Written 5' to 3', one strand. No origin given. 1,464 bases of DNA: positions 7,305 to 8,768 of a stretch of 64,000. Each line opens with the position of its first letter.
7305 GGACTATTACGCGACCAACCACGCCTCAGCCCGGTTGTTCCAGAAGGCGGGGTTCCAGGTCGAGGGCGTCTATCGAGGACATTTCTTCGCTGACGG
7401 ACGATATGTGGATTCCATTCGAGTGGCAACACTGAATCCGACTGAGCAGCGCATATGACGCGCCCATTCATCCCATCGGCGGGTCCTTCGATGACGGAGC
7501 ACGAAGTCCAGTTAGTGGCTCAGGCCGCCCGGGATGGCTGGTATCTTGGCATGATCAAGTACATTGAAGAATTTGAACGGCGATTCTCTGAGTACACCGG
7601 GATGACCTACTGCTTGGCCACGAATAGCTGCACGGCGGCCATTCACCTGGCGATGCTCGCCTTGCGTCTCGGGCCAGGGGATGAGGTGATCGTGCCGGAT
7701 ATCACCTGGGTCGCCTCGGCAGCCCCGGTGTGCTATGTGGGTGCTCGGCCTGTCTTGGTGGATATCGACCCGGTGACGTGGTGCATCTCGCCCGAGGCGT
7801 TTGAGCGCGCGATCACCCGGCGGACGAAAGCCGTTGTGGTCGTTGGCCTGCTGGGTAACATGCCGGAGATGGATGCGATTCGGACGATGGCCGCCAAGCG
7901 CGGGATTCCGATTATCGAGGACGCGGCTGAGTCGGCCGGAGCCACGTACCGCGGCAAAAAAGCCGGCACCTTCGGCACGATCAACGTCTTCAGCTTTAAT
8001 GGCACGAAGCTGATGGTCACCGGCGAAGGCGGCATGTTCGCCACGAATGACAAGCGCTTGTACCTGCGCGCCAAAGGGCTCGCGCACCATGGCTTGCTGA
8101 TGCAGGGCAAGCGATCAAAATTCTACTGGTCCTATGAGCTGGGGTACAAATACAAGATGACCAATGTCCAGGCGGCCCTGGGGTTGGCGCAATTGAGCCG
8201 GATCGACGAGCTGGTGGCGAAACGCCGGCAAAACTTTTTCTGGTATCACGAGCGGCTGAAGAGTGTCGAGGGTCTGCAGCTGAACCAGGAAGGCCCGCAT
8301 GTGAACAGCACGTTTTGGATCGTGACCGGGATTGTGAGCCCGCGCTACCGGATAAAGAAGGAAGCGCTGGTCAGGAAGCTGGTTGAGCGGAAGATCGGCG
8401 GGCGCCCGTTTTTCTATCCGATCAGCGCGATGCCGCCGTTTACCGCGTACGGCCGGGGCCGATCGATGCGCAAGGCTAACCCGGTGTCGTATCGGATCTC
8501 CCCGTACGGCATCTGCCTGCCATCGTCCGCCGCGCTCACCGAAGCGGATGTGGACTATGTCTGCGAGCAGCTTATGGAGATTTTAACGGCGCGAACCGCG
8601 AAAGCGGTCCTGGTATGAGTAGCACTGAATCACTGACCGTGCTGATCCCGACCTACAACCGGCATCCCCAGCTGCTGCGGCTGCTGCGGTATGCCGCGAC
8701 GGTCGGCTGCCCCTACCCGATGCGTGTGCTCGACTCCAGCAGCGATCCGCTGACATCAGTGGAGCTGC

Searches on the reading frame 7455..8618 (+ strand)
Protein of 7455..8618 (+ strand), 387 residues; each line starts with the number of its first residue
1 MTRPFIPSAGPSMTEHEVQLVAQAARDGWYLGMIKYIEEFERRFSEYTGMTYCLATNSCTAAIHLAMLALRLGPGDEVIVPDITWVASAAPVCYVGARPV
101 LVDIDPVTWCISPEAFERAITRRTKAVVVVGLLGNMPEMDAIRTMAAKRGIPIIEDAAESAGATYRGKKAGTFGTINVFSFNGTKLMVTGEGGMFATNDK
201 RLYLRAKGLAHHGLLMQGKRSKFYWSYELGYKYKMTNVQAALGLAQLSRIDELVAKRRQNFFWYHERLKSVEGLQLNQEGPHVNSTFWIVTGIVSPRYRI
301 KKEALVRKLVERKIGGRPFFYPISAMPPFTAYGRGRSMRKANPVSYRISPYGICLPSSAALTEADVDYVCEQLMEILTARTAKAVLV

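Call 3: search_protein_families(library=pfam, proteins=[window:7455-8618:+], max_evalue=0.01)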
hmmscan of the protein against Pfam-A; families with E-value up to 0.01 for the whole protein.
window:7455-8618:+ (387 aa): 5 families
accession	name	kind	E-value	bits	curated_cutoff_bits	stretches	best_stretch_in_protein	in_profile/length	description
PF01041.23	DegT_DnrJ_EryC1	-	1.3e-112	377.1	19.8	1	12-373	2-359/360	DegT/DnrJ/EryC1/StrS aminotransferase family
PF01212.27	Beta_elim_lyase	-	4.4e-06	26.7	27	1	37-277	34-274/288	Beta-eliminating lyase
PF00155.27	Aminotran_1_2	-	4.4e-06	26.6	19.7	1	34-141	41-167/361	Aminotransferase class I and II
PF01053.26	Cys_Met_Meta_PP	-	5.1e-05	22.4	27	1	39-166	56-183/381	Cys/Met metabolism PLP-dependent enzyme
PF00266.25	Aminotran_5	-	0.00073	19.1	21.5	1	55-162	66-181/371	Aminotransferase class-V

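Call 4: search_protein_families(library=ncbifam, proteins=[window:7455-8618:+], max_evalue=0.01)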
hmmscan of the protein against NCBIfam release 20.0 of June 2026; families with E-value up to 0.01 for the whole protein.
window:7455-8618:+ (387 aa): 32 families (the best 25 are shown)
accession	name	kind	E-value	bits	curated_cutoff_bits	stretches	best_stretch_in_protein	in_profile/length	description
TIGR04181.1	NHT_00031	hypoth_equivalog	1.4e-81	274.2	420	1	9-358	4-359/359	LegC family aminotransferase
TIGR03588.1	PseC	equivalog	8.7e-77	258.6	423.5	1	6-377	2-380/380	UDP-4-amino-4,6-dideoxy-N-acetyl-beta-L-altrosamine transaminase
NF008658.2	PRK11658.1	equivalog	1.6e-66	224.5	631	1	4-377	3-377/379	UDP-4-amino-4-deoxy-L-arabinose aminotransferase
NF008687.0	PRK11706.1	equivalog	2.2e-62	211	375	1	6-376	2-373/375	dTDP-4-amino-4,6-dideoxygalactose transaminase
NF011936.0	PRK15407.1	equivalog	2.5e-56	191.2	423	2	5-204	36-242/440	lipopolysaccharide biosynthesis protein RfbH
TIGR04427.1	PLP_DesI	equivalog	9.2e-56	189.6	650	1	35-373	52-379/390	dTDP-4-dehydro-6-deoxyglucose aminotransferase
TIGR02379.1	ECA_wecE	subfamily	3.7e-50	170.7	434.85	1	5-276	1-276/376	dTDP-4-amino-4,6-dideoxy-D-glucose transaminase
NF005816.0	PRK07682.1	equivalog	7.5e-09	34.7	620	1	41-151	80-197/390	aminotransferase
NF006488.0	PRK08912.1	equivalog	4.1e-08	32.6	498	1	51-129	88-165/387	aminotransferase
NF041364.1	GntC_guanitoxin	equivalog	6.2e-08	31.9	415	1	56-156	66-173/356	guanitoxin biosynthesis PLP-dependent (S)-gamma-hydroxy-L-arginine cyclodehydratase GntC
NF004770.0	PRK06108.1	subfamily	1.1e-07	31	422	1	40-129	86-176/396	pyridoxal phosphate-dependent aminotransferase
NF005817.0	PRK07683.1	equivalog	4.8e-07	28.8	575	1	46-130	85-168/387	aminotransferase A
NF006096.0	PRK08248.1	equivalog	1.2e-06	27.4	726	1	38-161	67-190/431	homocysteine synthase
NF005855.0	PRK07777.1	equivalog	3.1e-06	26.7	553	1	46-129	85-169/391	pyridoxal phosphate-dependent aminotransferase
NF004769.0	PRK06107.1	equivalog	3.2e-06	26.2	617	1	40-129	83-172/402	aspartate transaminase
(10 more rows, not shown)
